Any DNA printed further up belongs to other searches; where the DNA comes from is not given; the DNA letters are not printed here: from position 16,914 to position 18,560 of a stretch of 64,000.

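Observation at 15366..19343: Second FakA/FakB pair brackets a MelB/GPH-family symporter: candidate bacterial lysolipid or fatty-acid importer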

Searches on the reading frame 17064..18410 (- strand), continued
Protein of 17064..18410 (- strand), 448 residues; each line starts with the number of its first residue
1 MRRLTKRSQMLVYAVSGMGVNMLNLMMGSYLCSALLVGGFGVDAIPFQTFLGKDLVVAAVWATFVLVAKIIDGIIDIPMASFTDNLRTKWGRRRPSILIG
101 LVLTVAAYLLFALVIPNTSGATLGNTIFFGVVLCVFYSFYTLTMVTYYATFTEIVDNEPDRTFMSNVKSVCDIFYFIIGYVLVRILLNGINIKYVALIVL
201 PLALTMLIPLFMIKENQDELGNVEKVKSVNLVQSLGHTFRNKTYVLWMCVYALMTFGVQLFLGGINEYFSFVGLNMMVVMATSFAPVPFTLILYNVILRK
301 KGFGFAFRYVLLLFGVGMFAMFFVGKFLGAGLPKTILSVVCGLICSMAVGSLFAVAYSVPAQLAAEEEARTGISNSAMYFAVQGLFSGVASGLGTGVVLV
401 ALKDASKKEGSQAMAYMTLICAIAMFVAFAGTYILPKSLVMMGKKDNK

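Call 38: search_protein_families(library=pfam, proteins=[L085:2-1525:+, L085:2910-3326:+, L086:1-906:-, L086:2392-2580:+, L088:6403-6792:+, L088:5962-6384:+, L087:12925-14397:+], max_evalue=0.01)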
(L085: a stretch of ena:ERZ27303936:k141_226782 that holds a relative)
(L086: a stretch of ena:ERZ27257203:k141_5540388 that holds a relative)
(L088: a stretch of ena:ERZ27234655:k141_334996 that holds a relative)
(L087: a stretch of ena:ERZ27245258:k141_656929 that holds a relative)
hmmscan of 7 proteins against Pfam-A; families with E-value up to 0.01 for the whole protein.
L085:2-1525:+ (507 aa): 3 families
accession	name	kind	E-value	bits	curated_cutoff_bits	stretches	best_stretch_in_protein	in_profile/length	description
PF13684.11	FakA-like_C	-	1.1e-38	133.3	23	1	291-507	2-216/216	Fatty acid kinase subunit A-like, C-terminal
PF02734.22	Dak2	-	1.4e-32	113.4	27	1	1-161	6-173/174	DAK2 domain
PF21645.3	FakA-like_M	-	2.1e-25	88.8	24.9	1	193-272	1-79/80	Fatty acid kinase subunit A-like, middle domain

L085:2910-3326:+ (139 aa): 1 family
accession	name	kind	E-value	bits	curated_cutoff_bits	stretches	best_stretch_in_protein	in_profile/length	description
PF00501.34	AMP-binding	-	1.8e-10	40.7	29.9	1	40-125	13-99/384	AMP-binding enzyme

L086:1-906:- (302 aa): 1 family
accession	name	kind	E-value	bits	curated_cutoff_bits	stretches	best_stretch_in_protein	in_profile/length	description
PF02645.21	DegV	-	4.2e-55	187.5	27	1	3-287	1-277/280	Uncharacterised protein, DegV family COG1307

L086:2392-2580:+ (63 aa): 1 family
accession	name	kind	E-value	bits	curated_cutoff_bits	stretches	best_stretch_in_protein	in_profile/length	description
PF02734.22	Dak2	-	0.0043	17.4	27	1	34-54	1-21/174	DAK2 domain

L088:6403-6792:+ (129 aa): 4 families
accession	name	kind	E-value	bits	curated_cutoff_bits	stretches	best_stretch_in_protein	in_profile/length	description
PF13240.11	Zn_Ribbon_1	-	1.3e-05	25.3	25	1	4-25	1-22/23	zinc-ribbon domain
PF13248.11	Zn_ribbon_3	-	0.00038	20.3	27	1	3-24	3-24/26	zinc-ribbon domain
PF12773.13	DZR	-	0.003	18.1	27.3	1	3-23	25-45/45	Double zinc ribbon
PF14952.11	zf-tcix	-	0.0054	16.7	31.2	1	3-21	11-29/42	Putative treble-clef, zinc-finger, Zn-binding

L088:5962-6384:+ (140 aa): 9 families
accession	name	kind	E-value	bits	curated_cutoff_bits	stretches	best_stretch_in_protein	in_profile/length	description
PF13240.11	Zn_Ribbon_1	-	5.4e-09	36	25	1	4-25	1-22/23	zinc-ribbon domain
PF13248.11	Zn_ribbon_3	-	4.3e-07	29.6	27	1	5-26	5-26/26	zinc-ribbon domain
PF24460.1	DUF7575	-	5.5e-06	26.1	28.5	1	5-26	6-27/28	Domain of unknown function (DUF7575)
PF12773.13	DZR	-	6.9e-05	23.4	27.3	1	5-27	1-23/45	Double zinc ribbon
PF14803.11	Zn_ribbon_Nudix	-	0.0009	19.6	25.6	0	17-26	1-10/34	Nudix N-terminal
PF09297.16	Zn_ribbon_NUD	-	0.00091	19.3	24.8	0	17-26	4-13/32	NADH pyrophosphatase zinc ribbon domain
PF24463.1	DUF7577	-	0.0014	18.7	28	1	5-25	5-25/27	Domain of unknown function (DUF7577)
PF18439.7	zf_UBZ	-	0.0028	17.7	25.6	0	18-29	4-15/32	Ubiquitin-Binding Zinc Finger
PF02990.21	EMP70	-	0.0071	15.5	27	1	28-86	405-464/517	Endomembrane protein 70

L087:12925-14397:+ (490 aa): 8 families
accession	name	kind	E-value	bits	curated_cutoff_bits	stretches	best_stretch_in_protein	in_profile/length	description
PF00583.31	Acetyltransf_1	-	4.4e-16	59.6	20.7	1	386-474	24-116/116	Acetyltransferase (GNAT) family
PF00144.29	Beta-lactamase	-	3.5e-14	53.2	27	1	35-210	26-179/329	Beta-lactamase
PF13508.13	Acetyltransf_7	-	1.1e-09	39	27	1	393-475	4-83/84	Acetyltransferase (GNAT) domain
PF13673.13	Acetyltransf_10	-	5.1e-09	36.6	23.6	1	381-476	20-109/128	Acetyltransferase (GNAT) domain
PF08445.16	FR47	-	7.5e-05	23.1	22.1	1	420-477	24-80/86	FR47-like protein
PF13420.13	Acetyltransf_4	-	0.00028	21.4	24.3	1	382-474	40-134/155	Acetyltransferase (GNAT) domain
PF13302.13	Acetyltransf_3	-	0.0018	19.4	25.4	1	372-474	38-137/138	Acetyltransferase (GNAT) domain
PF14542.12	Acetyltransf_CG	-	0.0029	18.1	30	1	403-454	11-61/80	GCN5-related N-acetyl-transferase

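Call 39: find_encoding_contigs(protein=P0137, flank=10000, max_places=2)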
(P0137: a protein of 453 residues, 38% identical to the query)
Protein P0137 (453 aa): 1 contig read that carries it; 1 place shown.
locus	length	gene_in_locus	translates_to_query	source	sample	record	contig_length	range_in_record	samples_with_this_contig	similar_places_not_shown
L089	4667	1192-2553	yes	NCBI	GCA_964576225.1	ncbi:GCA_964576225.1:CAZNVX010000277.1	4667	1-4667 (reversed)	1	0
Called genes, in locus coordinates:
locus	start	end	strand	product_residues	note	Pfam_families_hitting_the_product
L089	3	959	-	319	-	?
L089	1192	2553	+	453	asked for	PF13347:MFS_2, PF07690:MFS_1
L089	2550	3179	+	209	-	PF01553:Acyltransferase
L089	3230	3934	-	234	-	PF01863:YgjP-like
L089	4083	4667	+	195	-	?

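Call 40: find_encoding_contigs(protein=P0148, flank=10000, max_places=2)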
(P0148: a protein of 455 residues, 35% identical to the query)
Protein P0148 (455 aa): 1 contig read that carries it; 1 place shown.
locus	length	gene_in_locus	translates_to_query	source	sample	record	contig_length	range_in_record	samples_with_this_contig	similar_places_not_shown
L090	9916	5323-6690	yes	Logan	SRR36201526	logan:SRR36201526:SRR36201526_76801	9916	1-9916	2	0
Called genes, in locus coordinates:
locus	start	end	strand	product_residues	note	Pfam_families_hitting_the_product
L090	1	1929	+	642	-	?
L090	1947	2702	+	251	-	-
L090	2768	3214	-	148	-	PF13240:Zn_Ribbon_1 (weak)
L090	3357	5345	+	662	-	PF00501:AMP-binding, PF00550:PP-binding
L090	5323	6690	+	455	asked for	PF13347:MFS_2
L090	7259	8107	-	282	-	PF00126:HTH_1, PF03466:LysR_substrate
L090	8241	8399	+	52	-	-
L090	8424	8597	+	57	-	-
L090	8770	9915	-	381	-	?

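Call 53: search_protein_families(library=pfam, proteins=[P0128, P0142], max_evalue=1)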
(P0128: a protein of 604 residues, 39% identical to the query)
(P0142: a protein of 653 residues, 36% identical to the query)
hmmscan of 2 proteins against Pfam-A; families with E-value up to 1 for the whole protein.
P0128 (604 aa): 10 families
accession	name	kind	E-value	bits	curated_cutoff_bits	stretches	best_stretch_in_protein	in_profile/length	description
PF13347.12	MFS_2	-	5.6e-34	117.9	27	1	12-460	2-422/427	MFS/sugar transport protein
PF12773.13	DZR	-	0.00076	20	27.3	1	475-539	11-44/45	Double zinc ribbon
PF01679.22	Pmp3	-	0.0026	18.2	22.9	2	494-516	25-47/49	Proteolipid membrane potential modulator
PF18912.6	DZR_2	-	0.0059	16.8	27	1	513-543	3-31/56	Double zinc ribbon domain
PF10601.15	zf-LITAF-like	-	0.0083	16.7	23.8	1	531-578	3-53/70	LITAF-like zinc ribbon domain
PF08772.16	Zn_ribbon_NOB1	-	0.012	16.2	24.9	1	518-548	9-38/72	Nin one binding (NOB1) Zn-ribbon like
PF06837.17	Fijivirus_P9-2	-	0.1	12.8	27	1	120-160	45-85/178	Fijivirus P9-2 protein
PF03589.19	Antiterm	-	0.36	11.4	26.7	0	532-563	26-59/87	Antitermination protein Q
PF07191.17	Zn_ribbon_6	-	0.86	10.1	25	0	519-543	2-26/67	Double zinc ribbon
PF01155.25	HypA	-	0.88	10.1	28.9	1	519-553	72-106/112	Hydrogenase/urease nickel incorporation, metallochaperone, hypA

P0142 (653 aa): 1 family
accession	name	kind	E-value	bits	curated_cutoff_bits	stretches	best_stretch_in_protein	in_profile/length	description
PF13347.12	MFS_2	-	4.3e-30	105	27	1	64-495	33-421/427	MFS/sugar transport protein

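Call 57: find_encoding_contigs(protein=P0127, flank=10000, max_places=2)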
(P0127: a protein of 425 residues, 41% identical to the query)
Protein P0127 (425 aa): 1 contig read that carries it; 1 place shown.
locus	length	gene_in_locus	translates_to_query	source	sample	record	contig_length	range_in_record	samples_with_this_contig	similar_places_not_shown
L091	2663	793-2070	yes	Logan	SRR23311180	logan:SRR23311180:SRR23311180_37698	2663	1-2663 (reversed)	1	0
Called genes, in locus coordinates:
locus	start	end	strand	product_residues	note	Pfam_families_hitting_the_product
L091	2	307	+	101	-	?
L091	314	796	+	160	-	PF01648:ACPS (weak)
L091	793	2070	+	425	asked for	PF07690:MFS_1, PF13347:MFS_2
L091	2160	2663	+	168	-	?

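Call 58: find_encoding_contigs(protein=P0138, flank=10000, max_places=2)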
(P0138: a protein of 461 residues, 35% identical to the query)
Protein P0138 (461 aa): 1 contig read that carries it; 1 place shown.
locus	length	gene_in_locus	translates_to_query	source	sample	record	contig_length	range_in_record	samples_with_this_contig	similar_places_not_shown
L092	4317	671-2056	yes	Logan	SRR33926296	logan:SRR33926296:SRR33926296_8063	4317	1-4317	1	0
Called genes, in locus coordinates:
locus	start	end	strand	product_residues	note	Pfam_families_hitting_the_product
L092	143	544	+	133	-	PF13273:DUF4064 (weak)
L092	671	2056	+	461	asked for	PF07690:MFS_1, PF13347:MFS_2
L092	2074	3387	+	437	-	PF02734:Dak2, PF13684:FakA-like_C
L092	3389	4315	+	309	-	?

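Call 59: find_encoding_contigs(protein=P0156, flank=10000, max_places=2)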
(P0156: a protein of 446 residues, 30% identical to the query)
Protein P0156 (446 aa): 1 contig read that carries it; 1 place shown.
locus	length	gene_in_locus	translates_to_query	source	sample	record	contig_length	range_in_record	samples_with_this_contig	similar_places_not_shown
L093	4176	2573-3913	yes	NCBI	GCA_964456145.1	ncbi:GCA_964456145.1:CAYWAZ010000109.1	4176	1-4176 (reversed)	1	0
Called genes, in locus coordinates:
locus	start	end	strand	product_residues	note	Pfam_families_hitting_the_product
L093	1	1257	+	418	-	?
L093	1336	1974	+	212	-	PF01553:Acyltransferase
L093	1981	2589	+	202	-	PF01553:Acyltransferase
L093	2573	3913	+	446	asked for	PF13347:MFS_2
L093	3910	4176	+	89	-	?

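Call 60: search_protein_families(library=pfam, proteins=[L091:2-307:+, L091:2160-2663:+, L092:3389-4315:+, L093:1-1257:+, L093:3910-4176:+, L089:3-959:-, L089:4083-4667:+, L090:1-1929:+, L090:1947-2702:+], max_evalue=0.01)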
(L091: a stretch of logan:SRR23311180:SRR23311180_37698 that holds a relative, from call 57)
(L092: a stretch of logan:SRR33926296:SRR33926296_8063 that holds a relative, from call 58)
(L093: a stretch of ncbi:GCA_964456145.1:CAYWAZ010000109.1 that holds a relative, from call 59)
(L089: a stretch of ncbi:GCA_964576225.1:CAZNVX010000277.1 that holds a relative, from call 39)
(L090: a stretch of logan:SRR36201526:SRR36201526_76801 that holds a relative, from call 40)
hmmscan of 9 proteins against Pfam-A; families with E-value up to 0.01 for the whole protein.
L091:2-307:+ (101 aa): 1 family
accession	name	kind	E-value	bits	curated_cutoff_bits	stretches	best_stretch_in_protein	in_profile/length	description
PF00403.32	HMA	-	4.2e-06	27.5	24.8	1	38-92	1-58/62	Heavy-metal-associated domain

L091:2160-2663:+ (168 aa): 11 families
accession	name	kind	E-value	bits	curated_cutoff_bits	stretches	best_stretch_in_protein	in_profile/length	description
PF12831.13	FAD_oxidored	-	2.4e-10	40.8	27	1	5-52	1-48/416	FAD dependent oxidoreductase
PF13450.12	NAD_binding_8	-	3.8e-10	40.3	21.9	1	8-61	1-54/68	NAD(P)-binding Rossmann-like domain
PF01266.30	DAO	-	1e-07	32.3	27.9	1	5-79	1-79/353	FAD dependent oxidoreductase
PF03486.20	HI0933_like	-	2.3e-07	31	50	1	5-39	2-36/244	HI0933-like protein Rossmann domain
PF00890.30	FAD_binding_2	-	9.5e-07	28.8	20.4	1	5-45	1-40/414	FAD binding domain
PF01946.23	Thi4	-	4.4e-06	26.6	26.2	1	3-42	17-57/235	Thi4 family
PF01593.30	Amino_oxidase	-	1.1e-05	25.4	19.8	1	14-115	2-103/443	Flavin containing amine oxidoreductase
PF01134.28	GIDA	-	4.5e-05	23.1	22.1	1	5-35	1-31/391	Glucose inhibited division protein A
PF13738.12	Pyr_redox_3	-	9.2e-05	22.3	30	1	7-54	1-48/305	Pyridine nucleotide-disulphide oxidoreductase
PF07992.20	Pyr_redox_2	-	0.00011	22.1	26.1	1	4-40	1-38/291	Pyridine nucleotide-disulphide oxidoreductase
PF01494.25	FAD_binding_3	-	0.0009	19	22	1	4-36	2-34/349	FAD binding domain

L092:3389-4315:+ (309 aa): 1 family
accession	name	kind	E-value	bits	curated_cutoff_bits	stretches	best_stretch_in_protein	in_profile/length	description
PF00501.34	AMP-binding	-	8.9e-17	61.4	29.9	1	48-290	21-286/384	AMP-binding enzyme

L093:1-1257:+ (418 aa): 2 families
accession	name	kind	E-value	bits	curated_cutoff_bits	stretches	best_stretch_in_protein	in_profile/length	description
PF00501.34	AMP-binding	-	2.2e-13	50.2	29.9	1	6-175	245-382/384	AMP-binding enzyme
PF00550.31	PP-binding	-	1.5e-12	48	20.8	1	343-408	2-66/67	Phosphopantetheine attachment site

L093:3910-4176:+ (89 aa): 1 family
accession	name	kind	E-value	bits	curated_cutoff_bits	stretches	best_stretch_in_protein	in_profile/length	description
PF01553.26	Acyltransferase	-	2.7e-08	34.1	23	1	23-88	2-68/132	Acyltransferase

L089:3-959:- (319 aa): 1 family
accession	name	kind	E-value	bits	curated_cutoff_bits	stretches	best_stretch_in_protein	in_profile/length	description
PF00501.34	AMP-binding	-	7.5e-29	101.1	29.9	1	27-268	8-273/384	AMP-binding enzyme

L089:4083-4667:+ (195 aa): 1 family
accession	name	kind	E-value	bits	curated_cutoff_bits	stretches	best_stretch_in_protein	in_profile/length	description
PF00275.25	EPSP_synthase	-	6.1e-31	108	22.8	1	20-190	2-180/417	EPSP synthase (3-phosphoshikimate 1-carboxyvinyltransferase)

L090:1-1929:+ (642 aa): 3 families
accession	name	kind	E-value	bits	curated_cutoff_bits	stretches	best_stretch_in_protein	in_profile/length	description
PF24517.2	CBM96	-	1.3e-19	71.1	26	1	241-400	9-154/164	Carbohydrate-binding module family 96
PF13688.12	Reprolysin_5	-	1.1e-07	32.7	27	1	421-610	8-157/196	Metallo-peptidase family M12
PF07998.17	Peptidase_M54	-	4.6e-06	27.2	24.4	1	598-639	149-193/194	Peptidase family M54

L090:1947-2702:+ (251 aa): 0 families
